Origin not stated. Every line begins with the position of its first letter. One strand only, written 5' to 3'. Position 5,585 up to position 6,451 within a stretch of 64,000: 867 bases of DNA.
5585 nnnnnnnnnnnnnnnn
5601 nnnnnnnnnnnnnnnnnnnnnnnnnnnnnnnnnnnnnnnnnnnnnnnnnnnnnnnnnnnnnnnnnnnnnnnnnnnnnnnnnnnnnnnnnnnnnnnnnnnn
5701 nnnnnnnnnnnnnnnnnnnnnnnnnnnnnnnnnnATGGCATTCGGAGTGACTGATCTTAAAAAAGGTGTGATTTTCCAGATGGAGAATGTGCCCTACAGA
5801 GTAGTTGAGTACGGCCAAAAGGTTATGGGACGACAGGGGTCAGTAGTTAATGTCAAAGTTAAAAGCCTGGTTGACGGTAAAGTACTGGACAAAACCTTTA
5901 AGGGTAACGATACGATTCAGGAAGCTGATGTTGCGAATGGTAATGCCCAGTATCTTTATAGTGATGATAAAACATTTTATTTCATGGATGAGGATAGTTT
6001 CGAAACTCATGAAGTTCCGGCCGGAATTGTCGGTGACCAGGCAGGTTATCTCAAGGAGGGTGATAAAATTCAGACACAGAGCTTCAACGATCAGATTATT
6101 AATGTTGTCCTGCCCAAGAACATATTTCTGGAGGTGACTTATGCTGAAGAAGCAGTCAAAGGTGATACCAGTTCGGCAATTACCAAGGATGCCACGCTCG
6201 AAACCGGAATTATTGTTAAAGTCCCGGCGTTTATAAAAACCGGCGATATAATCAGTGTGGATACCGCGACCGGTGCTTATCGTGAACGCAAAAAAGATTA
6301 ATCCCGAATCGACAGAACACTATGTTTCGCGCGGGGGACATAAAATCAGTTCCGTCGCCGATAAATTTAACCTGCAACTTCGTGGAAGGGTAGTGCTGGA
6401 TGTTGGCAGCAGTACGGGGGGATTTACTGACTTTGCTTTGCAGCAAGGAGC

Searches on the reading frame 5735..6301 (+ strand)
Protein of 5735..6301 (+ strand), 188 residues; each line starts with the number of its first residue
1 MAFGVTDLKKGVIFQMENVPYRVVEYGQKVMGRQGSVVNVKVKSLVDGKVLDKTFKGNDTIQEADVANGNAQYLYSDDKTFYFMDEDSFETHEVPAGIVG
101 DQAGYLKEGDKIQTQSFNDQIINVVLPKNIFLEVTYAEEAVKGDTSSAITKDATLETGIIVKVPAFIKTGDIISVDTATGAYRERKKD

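Call 27: search_protein_families(library=pfam, proteins=[window:5735-6301:+], max_evalue=0.01)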
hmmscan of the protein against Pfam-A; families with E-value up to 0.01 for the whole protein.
window:5735-6301:+ (188 aa): 3 families
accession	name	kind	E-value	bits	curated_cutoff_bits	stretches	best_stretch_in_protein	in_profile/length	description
PF09285.17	Elong-fact-P_C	-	1.6e-23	82.6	25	1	132-185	3-56/56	Elongation factor P, C-terminal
PF01132.26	EFP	-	4.3e-17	62.3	27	1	70-122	2-54/54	Elongation factor P (EF-P) OB domain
PF08207.18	EFP_N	-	1.1e-13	51.4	23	1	6-60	3-57/58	Elongation factor P (EF-P) KOW-like domain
